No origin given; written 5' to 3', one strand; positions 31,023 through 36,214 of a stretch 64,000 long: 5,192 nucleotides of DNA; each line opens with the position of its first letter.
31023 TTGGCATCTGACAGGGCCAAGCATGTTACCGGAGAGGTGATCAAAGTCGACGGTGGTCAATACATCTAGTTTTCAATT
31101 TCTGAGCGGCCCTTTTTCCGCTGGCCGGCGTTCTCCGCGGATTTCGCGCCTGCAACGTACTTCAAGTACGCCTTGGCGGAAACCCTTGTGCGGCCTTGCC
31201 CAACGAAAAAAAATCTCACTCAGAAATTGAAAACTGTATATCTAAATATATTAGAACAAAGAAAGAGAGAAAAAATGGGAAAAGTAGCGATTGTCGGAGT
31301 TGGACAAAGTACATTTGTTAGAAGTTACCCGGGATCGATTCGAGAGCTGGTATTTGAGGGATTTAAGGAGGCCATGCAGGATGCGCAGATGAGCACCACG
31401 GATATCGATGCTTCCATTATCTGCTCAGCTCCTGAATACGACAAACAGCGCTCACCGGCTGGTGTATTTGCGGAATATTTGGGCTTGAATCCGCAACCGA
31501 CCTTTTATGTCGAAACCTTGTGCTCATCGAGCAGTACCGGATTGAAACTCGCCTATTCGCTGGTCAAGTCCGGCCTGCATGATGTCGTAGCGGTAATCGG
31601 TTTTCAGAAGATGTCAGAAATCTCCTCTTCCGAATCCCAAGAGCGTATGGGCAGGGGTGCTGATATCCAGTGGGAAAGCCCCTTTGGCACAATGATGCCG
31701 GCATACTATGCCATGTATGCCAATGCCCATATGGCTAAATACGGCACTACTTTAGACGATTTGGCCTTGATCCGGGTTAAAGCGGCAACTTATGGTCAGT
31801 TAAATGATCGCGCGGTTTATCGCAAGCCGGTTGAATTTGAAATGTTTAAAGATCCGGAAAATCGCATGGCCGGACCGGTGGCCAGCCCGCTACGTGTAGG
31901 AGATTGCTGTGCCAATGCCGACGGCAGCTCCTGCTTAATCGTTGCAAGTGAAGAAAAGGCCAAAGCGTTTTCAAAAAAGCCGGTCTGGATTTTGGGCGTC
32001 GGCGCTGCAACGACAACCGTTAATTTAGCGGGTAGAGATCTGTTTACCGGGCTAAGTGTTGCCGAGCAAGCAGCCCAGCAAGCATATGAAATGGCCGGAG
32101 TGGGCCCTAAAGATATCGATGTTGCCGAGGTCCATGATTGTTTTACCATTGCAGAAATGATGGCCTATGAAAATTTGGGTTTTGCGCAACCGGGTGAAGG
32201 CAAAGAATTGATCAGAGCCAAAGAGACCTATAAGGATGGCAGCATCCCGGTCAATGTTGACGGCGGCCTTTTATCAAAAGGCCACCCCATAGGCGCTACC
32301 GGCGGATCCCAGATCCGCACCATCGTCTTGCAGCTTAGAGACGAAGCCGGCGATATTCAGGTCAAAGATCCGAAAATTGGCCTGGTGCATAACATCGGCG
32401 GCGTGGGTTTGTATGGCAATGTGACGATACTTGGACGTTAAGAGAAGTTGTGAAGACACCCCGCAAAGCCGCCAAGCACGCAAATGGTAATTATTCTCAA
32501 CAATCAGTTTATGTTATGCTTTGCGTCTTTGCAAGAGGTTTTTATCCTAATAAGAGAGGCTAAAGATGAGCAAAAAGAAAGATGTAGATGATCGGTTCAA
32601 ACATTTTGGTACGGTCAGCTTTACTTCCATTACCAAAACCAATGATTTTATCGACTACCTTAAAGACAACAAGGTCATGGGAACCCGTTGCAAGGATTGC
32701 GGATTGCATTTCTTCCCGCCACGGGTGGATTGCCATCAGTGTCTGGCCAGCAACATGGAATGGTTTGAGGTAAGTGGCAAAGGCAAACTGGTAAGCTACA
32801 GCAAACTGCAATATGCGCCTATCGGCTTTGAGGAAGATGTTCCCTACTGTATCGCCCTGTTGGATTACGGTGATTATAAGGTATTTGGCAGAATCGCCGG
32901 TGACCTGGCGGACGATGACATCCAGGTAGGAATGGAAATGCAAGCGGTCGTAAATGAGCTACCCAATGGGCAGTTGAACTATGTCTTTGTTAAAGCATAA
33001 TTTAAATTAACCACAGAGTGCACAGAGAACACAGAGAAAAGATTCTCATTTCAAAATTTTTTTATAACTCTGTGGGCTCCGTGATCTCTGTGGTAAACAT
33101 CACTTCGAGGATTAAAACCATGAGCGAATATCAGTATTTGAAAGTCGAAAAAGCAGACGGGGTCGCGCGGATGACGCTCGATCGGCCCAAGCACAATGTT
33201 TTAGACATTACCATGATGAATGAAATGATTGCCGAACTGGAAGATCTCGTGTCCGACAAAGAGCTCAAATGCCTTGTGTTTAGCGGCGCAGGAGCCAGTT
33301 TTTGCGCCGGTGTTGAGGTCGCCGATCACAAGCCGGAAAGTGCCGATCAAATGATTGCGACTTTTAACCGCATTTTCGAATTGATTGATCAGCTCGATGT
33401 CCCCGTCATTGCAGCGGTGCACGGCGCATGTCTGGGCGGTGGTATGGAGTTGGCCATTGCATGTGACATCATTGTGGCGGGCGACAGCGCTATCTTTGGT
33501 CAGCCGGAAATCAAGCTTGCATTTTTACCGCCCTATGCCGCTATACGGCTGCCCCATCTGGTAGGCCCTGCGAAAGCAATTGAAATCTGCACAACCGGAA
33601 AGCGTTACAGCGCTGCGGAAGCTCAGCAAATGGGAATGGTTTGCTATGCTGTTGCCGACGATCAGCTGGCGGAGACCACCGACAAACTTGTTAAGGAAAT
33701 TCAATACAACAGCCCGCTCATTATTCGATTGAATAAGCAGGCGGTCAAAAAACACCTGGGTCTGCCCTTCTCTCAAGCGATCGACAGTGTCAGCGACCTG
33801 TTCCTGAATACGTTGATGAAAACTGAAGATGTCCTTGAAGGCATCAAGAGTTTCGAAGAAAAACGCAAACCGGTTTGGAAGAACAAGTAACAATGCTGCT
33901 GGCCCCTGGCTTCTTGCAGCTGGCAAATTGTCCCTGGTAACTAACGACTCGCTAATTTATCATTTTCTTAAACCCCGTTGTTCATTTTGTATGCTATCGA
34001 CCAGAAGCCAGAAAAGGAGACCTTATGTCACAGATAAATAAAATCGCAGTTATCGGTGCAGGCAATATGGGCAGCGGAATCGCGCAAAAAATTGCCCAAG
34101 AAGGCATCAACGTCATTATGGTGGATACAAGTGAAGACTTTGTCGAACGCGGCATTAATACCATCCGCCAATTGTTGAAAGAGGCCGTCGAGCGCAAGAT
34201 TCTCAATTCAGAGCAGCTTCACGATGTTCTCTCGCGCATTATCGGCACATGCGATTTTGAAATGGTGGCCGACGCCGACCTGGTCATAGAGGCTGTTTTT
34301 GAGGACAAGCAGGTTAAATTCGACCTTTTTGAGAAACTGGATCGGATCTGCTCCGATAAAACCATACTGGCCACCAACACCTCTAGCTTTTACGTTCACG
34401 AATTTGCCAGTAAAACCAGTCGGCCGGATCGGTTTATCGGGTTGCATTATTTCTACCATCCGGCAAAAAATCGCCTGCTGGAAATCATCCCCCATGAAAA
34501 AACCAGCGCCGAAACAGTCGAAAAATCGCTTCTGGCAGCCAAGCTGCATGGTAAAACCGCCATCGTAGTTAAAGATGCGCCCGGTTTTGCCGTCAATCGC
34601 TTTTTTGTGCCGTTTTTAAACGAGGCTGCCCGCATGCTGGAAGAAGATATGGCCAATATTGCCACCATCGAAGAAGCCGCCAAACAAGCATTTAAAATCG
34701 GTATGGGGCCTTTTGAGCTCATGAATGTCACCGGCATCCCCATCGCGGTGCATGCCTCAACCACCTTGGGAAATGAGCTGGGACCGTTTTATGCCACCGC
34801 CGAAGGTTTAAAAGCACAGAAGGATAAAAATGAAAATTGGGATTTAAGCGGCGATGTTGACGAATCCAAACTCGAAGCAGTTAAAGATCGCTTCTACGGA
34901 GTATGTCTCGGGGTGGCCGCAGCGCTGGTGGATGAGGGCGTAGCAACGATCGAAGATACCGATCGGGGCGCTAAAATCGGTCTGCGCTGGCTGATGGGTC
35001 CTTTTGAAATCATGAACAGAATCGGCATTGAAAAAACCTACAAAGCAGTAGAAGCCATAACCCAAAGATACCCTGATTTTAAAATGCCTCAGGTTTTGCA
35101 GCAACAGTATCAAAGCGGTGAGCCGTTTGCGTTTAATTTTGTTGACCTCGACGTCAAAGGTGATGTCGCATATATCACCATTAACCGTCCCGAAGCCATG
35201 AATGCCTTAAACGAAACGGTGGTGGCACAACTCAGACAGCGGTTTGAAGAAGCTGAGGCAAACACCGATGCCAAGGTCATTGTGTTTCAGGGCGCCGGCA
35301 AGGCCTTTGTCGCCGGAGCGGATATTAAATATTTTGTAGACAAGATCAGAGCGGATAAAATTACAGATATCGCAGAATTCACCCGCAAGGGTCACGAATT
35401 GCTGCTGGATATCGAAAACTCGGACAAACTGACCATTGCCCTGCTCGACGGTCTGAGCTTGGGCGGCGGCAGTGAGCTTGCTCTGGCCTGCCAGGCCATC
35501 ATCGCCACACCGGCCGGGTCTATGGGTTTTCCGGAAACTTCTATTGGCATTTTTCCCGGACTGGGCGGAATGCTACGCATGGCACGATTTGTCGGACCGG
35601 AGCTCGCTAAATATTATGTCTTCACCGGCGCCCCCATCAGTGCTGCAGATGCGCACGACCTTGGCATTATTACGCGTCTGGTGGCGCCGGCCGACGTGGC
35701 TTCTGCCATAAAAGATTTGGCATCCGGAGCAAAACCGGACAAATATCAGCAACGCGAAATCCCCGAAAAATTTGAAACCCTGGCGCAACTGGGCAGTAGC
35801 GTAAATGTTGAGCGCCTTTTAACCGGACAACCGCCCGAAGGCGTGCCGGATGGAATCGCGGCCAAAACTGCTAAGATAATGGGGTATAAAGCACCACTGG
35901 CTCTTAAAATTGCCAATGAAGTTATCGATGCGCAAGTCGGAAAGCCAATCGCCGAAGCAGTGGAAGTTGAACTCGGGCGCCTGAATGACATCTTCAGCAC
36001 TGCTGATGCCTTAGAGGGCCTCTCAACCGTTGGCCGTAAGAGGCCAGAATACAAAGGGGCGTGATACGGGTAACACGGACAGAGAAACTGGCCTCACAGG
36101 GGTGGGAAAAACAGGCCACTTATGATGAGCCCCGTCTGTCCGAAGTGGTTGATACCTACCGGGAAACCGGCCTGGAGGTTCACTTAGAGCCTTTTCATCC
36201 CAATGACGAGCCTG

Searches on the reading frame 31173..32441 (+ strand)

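Call 61: search_protein_families(library=pfam, proteins=[window:31173-32441:+], max_evalue=0.000001)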
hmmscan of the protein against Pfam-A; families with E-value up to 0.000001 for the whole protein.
window:31173-32441:+ (422 aa): 3 families
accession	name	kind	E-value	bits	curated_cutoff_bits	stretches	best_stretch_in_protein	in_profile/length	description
PF22691.2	Thiolase_C_1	-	3e-44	150.7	28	1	277-422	1-144/144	Thiolase C-terminal domain-like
PF02803.24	Thiolase_C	-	5.3e-12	45.9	27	1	298-397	25-106/123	Thiolase, C-terminal domain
PF00108.29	Thiolase_N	-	5.6e-10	39.5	26.4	1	55-188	22-156/260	Thiolase, N-terminal domain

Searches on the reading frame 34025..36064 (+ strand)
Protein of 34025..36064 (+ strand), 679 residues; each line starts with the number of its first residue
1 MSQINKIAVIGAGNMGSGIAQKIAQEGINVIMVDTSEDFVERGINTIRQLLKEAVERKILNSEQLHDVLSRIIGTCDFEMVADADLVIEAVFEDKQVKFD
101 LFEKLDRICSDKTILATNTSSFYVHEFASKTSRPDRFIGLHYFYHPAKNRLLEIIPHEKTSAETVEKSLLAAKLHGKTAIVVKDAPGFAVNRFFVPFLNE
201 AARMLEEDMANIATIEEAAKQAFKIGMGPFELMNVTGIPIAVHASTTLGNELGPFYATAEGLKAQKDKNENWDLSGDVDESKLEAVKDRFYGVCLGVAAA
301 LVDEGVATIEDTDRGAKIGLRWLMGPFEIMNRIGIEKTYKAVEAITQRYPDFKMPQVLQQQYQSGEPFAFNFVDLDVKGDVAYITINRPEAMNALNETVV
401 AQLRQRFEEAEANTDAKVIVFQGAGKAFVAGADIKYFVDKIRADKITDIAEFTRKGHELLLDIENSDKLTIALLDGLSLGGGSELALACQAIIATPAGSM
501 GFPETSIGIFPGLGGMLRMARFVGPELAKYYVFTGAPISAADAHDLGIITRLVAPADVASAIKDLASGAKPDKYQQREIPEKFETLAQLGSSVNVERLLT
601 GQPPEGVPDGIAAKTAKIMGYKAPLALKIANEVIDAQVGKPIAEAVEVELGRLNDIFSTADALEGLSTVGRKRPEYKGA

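Call 61: search_protein_families(library=pfam, proteins=[window:34025-36064:+], max_evalue=0.000001)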
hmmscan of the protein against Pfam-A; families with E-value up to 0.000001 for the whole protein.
window:34025-36064:+ (679 aa): 4 families
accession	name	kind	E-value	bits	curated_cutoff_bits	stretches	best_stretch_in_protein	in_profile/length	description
PF02737.24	3HCDH_N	-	7.3e-56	189.4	22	1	6-184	1-179/180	3-hydroxyacyl-CoA dehydrogenase, NAD binding domain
PF16113.10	ECH_2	-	4.1e-45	155.2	27.2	1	382-668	2-307/335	Enoyl-CoA hydratase/isomerase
PF00378.25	ECH_1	-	3.8e-43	148.1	27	1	378-562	3-183/251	Enoyl-CoA hydratase/isomerase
PF00725.27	3HCDH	-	3.1e-25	88.9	22.1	2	187-255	1-69/97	3-hydroxyacyl-CoA dehydrogenase, C-terminal domain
